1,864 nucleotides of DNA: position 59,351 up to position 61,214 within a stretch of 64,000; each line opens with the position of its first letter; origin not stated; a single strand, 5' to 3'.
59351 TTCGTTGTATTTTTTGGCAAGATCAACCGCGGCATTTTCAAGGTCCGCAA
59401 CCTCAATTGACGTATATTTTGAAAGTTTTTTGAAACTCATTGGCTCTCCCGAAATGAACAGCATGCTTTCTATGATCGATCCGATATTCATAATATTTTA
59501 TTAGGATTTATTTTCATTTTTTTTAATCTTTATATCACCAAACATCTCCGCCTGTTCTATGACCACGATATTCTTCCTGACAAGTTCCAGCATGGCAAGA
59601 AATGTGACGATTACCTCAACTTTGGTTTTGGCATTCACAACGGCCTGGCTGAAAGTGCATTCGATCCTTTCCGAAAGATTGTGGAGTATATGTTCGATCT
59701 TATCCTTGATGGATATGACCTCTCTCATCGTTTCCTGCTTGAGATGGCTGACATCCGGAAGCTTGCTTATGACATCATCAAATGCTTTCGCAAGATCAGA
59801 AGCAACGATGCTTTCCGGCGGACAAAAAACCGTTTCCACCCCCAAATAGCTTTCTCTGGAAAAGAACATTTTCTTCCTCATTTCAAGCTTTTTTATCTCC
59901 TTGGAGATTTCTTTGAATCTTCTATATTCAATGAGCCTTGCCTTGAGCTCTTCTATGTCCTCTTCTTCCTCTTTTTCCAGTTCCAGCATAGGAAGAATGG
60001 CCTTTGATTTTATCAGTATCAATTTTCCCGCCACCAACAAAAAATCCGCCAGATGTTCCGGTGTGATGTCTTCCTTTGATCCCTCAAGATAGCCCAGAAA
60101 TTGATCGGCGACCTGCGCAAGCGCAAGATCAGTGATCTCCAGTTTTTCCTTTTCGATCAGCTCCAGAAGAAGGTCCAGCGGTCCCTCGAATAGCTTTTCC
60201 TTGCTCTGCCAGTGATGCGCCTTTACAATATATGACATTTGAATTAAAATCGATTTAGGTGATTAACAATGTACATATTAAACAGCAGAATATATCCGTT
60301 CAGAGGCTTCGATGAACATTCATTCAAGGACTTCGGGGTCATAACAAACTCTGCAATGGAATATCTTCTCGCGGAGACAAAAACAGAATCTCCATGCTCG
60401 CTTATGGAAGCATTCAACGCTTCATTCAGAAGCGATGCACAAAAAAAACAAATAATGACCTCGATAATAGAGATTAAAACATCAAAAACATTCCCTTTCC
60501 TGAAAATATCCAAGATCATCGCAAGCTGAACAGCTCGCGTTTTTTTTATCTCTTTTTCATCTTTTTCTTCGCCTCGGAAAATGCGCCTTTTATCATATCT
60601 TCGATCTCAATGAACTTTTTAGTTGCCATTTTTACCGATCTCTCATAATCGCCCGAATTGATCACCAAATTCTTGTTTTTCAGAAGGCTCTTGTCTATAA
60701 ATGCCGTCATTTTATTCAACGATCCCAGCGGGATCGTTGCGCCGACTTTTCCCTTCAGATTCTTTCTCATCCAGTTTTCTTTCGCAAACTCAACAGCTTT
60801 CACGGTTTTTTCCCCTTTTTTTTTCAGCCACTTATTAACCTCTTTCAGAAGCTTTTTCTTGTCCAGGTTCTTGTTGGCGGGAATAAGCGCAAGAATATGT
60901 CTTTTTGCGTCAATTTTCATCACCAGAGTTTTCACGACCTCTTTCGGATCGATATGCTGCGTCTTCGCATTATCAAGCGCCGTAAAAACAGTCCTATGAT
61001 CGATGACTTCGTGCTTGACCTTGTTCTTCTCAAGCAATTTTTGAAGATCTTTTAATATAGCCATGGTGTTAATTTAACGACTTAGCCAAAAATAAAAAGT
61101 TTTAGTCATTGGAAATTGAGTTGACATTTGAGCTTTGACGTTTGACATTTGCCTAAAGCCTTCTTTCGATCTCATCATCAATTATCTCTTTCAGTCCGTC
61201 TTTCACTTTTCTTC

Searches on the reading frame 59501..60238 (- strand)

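Call 57: search_protein_families(library=pfam, proteins=[window:59501-60238:-], max_evalue=0.0001)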
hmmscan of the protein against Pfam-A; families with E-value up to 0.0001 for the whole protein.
window:59501-60238:- (245 aa): 1 family
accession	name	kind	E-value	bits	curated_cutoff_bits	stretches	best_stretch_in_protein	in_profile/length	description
PF02616.19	SMC_ScpA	-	1.1e-28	101.2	24.6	1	27-239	1-230/232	Segregation and condensation protein ScpA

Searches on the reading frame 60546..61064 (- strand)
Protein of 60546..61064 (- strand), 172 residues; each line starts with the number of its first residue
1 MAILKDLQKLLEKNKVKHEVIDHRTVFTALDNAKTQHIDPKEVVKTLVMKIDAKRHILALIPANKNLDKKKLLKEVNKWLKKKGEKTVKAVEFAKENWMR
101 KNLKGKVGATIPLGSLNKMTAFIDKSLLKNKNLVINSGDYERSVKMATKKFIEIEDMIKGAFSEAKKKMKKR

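Call 57: search_protein_families(library=pfam, proteins=[window:60546-61064:-], max_evalue=0.0001)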
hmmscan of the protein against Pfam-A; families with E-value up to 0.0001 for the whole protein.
window:60546-61064:- (172 aa): 1 family
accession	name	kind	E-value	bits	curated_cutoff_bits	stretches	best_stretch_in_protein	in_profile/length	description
PF04073.20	tRNA_edit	-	7.8e-18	65.2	25.5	1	23-152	1-121/123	Aminoacyl-tRNA editing domain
